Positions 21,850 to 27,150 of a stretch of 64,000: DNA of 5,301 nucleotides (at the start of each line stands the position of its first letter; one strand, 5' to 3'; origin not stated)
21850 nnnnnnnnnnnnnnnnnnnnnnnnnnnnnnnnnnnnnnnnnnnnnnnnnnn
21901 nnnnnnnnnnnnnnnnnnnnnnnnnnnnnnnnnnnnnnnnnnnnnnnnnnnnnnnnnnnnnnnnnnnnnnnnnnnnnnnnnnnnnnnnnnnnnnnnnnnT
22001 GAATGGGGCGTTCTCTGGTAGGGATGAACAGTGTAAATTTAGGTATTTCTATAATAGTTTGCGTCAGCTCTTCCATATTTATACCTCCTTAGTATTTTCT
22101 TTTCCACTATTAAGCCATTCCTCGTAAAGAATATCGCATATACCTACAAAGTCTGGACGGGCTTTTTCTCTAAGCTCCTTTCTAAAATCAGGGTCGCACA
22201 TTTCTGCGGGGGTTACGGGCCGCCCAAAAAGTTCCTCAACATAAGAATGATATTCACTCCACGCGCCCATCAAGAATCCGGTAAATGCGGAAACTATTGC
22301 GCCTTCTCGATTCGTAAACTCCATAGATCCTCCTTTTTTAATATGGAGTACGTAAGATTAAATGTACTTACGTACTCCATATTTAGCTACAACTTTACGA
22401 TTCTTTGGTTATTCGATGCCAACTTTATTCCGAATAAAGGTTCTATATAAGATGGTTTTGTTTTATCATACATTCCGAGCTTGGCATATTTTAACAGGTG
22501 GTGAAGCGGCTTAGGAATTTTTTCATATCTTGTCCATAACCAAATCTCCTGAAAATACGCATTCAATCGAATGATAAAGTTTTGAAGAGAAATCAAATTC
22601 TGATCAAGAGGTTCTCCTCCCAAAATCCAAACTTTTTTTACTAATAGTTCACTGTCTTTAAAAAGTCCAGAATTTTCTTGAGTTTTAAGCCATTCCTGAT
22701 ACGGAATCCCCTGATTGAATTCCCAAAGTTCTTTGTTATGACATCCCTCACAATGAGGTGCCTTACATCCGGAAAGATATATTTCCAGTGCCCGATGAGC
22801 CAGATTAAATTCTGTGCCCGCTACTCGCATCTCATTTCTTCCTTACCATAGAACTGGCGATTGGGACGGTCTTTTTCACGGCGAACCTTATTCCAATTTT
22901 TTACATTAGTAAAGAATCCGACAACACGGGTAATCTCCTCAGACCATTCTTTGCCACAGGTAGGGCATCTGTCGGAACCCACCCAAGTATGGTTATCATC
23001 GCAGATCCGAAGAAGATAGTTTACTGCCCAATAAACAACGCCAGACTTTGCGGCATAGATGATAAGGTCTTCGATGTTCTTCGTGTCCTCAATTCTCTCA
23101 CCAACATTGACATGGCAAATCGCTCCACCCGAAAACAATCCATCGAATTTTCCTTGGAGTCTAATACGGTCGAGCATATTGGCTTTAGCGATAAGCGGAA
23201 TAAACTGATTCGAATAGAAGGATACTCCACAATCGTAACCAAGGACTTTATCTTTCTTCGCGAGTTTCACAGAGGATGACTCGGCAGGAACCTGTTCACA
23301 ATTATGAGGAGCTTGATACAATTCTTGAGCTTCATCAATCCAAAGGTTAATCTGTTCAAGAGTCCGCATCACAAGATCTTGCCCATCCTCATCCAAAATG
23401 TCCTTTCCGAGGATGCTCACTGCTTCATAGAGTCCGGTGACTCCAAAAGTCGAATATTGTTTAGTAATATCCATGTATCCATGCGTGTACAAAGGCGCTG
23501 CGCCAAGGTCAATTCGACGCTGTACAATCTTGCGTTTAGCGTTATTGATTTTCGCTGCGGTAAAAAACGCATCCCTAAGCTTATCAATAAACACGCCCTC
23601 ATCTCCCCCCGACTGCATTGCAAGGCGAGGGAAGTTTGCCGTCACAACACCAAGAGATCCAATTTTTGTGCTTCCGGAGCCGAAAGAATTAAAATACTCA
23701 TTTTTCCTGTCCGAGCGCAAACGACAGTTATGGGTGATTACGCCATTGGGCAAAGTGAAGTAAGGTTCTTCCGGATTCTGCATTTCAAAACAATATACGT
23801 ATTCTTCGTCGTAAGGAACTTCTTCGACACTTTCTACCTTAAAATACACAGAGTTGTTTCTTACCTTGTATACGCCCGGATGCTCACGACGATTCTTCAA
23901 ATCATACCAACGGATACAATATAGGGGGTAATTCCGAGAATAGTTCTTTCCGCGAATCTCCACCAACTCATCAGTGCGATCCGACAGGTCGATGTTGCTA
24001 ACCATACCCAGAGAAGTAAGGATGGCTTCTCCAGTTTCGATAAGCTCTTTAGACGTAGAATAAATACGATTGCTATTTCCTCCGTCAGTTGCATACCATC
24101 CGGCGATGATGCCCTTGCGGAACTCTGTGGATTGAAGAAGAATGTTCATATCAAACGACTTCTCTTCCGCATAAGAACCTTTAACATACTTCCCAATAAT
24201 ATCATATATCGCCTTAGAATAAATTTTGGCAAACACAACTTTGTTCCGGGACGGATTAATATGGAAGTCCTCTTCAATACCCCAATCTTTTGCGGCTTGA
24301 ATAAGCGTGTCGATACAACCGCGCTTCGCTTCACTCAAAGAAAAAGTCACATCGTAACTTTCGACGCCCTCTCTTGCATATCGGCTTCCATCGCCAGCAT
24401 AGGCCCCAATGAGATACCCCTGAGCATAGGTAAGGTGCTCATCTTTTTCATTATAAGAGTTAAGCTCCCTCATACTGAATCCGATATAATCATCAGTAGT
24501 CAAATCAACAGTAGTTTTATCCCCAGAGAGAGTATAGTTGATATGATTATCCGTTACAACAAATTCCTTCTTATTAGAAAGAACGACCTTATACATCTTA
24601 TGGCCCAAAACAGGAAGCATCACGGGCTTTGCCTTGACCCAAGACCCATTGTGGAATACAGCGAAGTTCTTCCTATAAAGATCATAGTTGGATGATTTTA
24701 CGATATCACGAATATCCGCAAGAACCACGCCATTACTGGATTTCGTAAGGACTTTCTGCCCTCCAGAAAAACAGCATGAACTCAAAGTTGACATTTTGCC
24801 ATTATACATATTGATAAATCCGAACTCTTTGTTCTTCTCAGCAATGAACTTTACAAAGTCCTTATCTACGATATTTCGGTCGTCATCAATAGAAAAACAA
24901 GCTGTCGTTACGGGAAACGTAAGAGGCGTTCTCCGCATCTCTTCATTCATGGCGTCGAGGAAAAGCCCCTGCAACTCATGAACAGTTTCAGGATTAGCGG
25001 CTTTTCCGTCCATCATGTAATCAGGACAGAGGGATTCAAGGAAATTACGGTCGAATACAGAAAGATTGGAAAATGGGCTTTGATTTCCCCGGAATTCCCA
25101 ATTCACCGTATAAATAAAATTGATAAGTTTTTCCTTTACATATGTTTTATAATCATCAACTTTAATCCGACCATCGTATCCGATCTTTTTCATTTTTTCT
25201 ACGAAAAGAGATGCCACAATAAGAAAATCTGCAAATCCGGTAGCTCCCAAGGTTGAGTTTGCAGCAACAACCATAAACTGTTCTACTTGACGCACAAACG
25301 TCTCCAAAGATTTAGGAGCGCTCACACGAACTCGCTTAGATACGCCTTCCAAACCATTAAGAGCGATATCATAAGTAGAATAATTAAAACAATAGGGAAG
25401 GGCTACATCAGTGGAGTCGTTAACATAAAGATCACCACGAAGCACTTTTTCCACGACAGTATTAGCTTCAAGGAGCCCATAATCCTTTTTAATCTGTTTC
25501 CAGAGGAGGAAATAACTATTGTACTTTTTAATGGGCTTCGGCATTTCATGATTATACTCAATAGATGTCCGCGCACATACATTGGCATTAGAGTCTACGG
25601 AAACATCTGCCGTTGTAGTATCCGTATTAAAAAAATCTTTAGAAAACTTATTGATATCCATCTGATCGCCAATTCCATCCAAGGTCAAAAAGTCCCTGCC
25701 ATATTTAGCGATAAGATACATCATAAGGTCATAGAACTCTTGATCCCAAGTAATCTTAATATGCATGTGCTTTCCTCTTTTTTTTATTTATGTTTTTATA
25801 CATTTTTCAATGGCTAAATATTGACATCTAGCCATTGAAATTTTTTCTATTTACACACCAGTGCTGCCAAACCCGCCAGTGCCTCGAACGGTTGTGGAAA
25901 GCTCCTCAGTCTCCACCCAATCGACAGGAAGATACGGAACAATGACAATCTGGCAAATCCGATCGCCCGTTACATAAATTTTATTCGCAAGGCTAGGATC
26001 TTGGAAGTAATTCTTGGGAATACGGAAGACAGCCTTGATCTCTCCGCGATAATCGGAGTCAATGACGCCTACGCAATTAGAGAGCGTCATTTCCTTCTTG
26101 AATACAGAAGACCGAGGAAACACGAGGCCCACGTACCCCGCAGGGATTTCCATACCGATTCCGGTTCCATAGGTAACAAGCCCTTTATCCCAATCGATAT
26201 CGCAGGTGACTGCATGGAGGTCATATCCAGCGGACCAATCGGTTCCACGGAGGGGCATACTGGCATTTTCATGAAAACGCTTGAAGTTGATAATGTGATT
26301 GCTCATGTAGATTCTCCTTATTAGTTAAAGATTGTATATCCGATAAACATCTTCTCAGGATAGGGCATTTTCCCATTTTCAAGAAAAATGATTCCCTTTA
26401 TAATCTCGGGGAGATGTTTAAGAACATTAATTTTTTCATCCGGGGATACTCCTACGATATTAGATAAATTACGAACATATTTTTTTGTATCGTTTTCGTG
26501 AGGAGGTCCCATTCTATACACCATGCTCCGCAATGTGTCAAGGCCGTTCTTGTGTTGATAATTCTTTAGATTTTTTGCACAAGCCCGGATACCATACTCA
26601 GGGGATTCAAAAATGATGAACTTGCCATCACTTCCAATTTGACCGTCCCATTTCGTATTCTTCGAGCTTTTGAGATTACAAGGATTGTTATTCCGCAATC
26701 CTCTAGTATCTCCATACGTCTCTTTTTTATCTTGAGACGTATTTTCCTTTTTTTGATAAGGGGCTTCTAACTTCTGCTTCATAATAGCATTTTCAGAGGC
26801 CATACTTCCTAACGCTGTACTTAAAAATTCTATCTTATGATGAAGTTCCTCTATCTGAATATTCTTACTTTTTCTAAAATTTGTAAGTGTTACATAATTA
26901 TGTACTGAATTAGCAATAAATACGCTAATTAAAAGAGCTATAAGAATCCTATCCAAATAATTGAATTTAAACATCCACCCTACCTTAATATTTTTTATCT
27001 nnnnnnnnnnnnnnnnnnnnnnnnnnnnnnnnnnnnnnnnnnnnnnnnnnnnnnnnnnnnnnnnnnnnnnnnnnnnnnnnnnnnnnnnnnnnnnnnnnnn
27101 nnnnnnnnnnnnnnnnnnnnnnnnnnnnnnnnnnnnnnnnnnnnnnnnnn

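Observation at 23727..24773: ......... homing-endonuclease intein inside nrdD at the conserved SCC|CRL active-site region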

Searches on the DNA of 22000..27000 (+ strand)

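Call 8: search_dna_similar(query=window:22000-27000:+, collection=phages, mode=near, max_rows=20)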
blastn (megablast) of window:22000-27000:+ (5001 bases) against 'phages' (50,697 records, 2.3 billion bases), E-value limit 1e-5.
No match.

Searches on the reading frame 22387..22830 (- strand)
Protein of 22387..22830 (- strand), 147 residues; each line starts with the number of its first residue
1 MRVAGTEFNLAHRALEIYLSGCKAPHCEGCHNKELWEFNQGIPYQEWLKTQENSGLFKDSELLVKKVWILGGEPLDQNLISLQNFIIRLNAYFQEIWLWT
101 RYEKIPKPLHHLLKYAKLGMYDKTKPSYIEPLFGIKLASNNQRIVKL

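Call 20: search_protein_families(library=phrogs, proteins=[window:22387-22830:-], max_evalue=0.00001)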
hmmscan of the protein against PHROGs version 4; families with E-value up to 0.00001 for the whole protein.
window:22387-22830:- (147 aa): 1 family
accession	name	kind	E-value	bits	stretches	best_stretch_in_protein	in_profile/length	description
phrog_626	-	DNA, RNA and nucleotide metabolism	4e-18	66.5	1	16-146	20-152/164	anaerobic ribonucleotide reductase small subunit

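Call 59: search_protein_families(library=pfam, proteins=[window:22387-22830:-], max_evalue=0.1)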
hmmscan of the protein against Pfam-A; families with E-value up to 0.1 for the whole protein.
window:22387-22830:- (147 aa): 1 family
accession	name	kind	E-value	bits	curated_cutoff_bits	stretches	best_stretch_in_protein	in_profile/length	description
PF13353.11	Fer4_12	-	1.9e-13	51.3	22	1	16-103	9-93/137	4Fe-4S single cluster domain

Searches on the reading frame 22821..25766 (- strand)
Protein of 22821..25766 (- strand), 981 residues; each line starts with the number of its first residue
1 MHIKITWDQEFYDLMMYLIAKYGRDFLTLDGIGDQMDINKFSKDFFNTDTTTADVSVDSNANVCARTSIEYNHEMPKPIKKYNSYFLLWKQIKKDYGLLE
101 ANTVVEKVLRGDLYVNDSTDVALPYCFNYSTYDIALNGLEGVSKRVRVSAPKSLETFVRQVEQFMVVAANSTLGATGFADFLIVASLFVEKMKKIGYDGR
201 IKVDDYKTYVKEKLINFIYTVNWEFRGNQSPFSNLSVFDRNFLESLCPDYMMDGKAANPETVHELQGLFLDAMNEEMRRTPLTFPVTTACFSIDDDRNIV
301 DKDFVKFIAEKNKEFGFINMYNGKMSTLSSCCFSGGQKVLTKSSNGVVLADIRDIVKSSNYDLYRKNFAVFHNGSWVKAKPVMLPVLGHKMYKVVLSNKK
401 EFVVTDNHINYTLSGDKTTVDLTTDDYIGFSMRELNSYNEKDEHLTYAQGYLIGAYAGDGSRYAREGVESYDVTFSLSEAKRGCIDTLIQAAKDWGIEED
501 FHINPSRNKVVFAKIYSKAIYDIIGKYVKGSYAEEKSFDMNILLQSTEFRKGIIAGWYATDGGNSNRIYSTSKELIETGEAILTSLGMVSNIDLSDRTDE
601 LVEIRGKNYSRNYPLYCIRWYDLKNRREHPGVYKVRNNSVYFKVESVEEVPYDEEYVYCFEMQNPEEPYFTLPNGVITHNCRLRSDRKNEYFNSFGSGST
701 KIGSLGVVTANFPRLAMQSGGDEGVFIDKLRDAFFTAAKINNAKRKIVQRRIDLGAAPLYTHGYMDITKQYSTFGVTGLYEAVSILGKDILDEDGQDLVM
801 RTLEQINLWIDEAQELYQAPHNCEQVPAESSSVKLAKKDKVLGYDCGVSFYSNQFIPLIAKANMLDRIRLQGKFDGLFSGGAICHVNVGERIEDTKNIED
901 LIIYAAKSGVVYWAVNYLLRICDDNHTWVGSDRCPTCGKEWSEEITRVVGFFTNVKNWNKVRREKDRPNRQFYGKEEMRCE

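Call 4: search_protein_families(library=pfam, proteins=[window:22821-25766:-], max_evalue=1)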
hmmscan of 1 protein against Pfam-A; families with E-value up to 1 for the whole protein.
window:22821-25766:- (981 aa): 3 families
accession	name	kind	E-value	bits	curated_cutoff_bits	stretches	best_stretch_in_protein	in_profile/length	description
PF13597.11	NRDD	-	9.2e-86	289.1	26.2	2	676-964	259-554/562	Anaerobic ribonucleoside-triphosphate reductase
PF14890.11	Intein_splicing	-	3e-06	27.6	35.8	1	388-680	47-155/155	Intein splicing domain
PF14528.11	LAGLIDADG_3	-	0.00022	21.9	22.5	1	549-595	2-55/82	LAGLIDADG-like domain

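Call 9: search_dna_similar(query=window:22821-25766:-, collection=phages, mode=protein, max_rows=40)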
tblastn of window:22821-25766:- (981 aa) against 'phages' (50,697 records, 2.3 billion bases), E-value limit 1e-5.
Records with a match: 416; places in all: 416; records where one place covers at least 80% of the query: 5.
Best place of each record, by identity: <60% 416.
By first word of the organism name: Salmonella 155; Aeromonas 57; Vibrio 57; Clostridium 41; Escherichia 38; Bacteriophage 14; Prevotella 9; Cronobacter 6; uncultured 6; Phage 4; and 17 more.
By host as written in the record: - 60; Salmonella enterica subsp. enterica serovar Enteritidis PT1 33; Clostridium sporogenes ATCC-15579 30; Aeromonas hydrophila 17; Salmonella sp. 15; Aeromonas salmonicida 12; Aeromonas hydrophila BIOTECH 10089 12; Salmonella enterica subsp. enterica 11; and 105 more.
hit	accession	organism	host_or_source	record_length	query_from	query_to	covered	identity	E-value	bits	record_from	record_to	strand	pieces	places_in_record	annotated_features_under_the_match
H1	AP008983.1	Clostridium phage c-st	Clostridium botulinum type C strain ...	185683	1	974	99%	36.2%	1e-175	573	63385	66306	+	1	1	putative anaerobic ribonucleotide reductase-related protein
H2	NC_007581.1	Clostridium phage c-st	Clostridium botulinum type C strain ...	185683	1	974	99%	36.2%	1e-175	573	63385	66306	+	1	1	anaerobic ribonucleoside reductase large subunit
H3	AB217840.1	Clostridium botulinum D phage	-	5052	1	974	99%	35.9%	2e-178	567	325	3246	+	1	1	putative anaerobic ribonucleotide reductase large subunit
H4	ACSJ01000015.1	Clostridium phage D-1873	Clostridium botulinum D str. 1873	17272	1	974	99%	35.9%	2e-173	567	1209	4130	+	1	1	anaerobic ribonucleoside-triphosphate reductase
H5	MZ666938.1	Desulfovibrio phage ProddE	Desulfovibrio desulfuricans strain ...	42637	6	975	71%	45.9%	1e-86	611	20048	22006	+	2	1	anaerobic ribonucleoside-triphosphate reductase | terminator | ribosome_binding_site (x2)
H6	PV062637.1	Nitratidesulfovibrio phage SRB7757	Nitratidesulfovibrio vulgaris ATCC7757 ...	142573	60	831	79%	40.0%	3e-141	473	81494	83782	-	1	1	record has no annotation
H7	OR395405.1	Desulfovibrio phage 7757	Desulfovibrio vulgaris ATCC 7757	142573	60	831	79%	40.0%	3e-141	473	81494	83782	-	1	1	record has no annotation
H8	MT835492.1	Bacteriophage sp.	human fecal samples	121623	107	950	86%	35.1%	1e-126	431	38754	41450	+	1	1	record has no annotation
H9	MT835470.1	Bacteriophage sp.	human fecal samples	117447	40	973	60%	28.4%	3e-23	207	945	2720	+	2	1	record has no annotation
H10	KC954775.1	Cronobacter phage S13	Cronobacter sakazakii ATCC 29544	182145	60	981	59%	28.7%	3e-20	192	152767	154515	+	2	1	putative anaerobic ribonucleoside triphosphate reductase | putative thioredoxin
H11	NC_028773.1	Cronobacter phage S13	Cronobacter sakazakii ATCC 29544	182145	60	981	59%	28.7%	3e-20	192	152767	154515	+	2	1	anaerobic ribonucleoside reductase large subunit | putative thioredoxin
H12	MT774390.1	uncultured phage cr85_1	human feces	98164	60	975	62%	26.9%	4e-16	168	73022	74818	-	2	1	putative anaerobic ribonucleoside triphosphate reductase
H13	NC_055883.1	uncultured phage cr85_1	human feces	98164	60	975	62%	26.9%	4e-16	168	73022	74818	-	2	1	anaerobic ribonucleoside reductase large subunit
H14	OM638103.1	Cronobacter phage LPCS28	Cronobacter sakazakii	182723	60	976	58%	28.6%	5e-20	191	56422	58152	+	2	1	hypothetical protein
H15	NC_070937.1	Cronobacter phage LPCS28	Cronobacter sakazakii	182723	60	976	58%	28.6%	5e-20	191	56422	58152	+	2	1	anaerobic ribonucleoside reductase large subunit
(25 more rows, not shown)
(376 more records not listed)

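Call 11: get_annotated_region(hit=H2, flank=3000)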
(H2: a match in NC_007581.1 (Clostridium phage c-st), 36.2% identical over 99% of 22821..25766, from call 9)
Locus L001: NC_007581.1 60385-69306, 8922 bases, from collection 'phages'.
description: Clostridium phage c-st, complete genome.
organism: Clostridium phage c-st (NCBI taxid 12336)
taxonomy: Viruses; Duplodnaviria; Heunggongvirae; Uroviricota; Caudoviricetes
host: Clostridium botulinum type C strain C-Stockholm; source: -; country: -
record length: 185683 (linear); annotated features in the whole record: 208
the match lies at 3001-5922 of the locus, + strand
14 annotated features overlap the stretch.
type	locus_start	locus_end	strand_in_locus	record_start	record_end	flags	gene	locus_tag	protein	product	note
CDS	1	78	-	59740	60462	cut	-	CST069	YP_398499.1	hypothetical protein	weakly similar to the C-ter part of possible surface protein, responsible for cell interaction; contains cell adhesion ...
CDS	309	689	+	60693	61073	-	-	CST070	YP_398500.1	hypothetical protein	-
CDS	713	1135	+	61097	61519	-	-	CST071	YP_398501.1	hypothetical protein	-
CDS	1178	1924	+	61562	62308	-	-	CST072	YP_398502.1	hypothetical protein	similar to hypothetical protein [Clostridium perfringens] (gi|18311501|ref|NP_563435.1|) percent identity 25 in 220 aa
CDS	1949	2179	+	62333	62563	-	-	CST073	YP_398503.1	hypothetical protein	-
CDS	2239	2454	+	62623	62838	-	-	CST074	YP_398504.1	glutaredoxin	similar to GLUTAREDOXIN 3 (grxC1) [Rickettsia prowazekii] (gi|15604077|ref|NP_220592.1|) percent identity 35 in 55 aa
CDS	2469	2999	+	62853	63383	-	-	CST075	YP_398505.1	anaerobic ribonucleotide reductase small subunit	similar to anaerobic ribonucleoside-triphosphate reductase-related proteins, eg., (gi|15643150|ref|NP_228194.1|) ...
CDS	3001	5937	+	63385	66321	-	-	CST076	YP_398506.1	anaerobic ribonucleoside reductase large subunit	N-ter is similar to hypothetical protein [Thermotoga maritima] (gi|15643151|ref|NP_228195.1|) percent identity 44 in ...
CDS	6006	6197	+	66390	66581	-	-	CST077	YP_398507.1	hypothetical protein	weakly similar to Ferredoxin-thioredoxin reductase, catalytic chain [Methanosarcina mazei Goe1] ...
CDS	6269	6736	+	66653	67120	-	-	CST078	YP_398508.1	deoxyuridine 5'-triphosphate nucleotidohydrolase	similar to deoxyuridine triphosphate nucleotidohydrolases, e.g., (gi|16803731|ref|NP_465216.1|) [Listeria monocytogenes ...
CDS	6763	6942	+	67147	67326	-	-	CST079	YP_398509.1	hypothetical protein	-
CDS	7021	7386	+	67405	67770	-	-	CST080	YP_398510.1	hypothetical protein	-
CDS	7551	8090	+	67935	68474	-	-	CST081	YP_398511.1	RNA polymerase sigma factor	identical to botulinum neurotoxin regulator protein 22 (ORF-22) [Clostridium botulinum D phage] ...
CDS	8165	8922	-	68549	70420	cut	-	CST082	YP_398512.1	botulinum neurotoxin hemagglutinin HA70 subunit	HA-53 and HA-22/23 precirsor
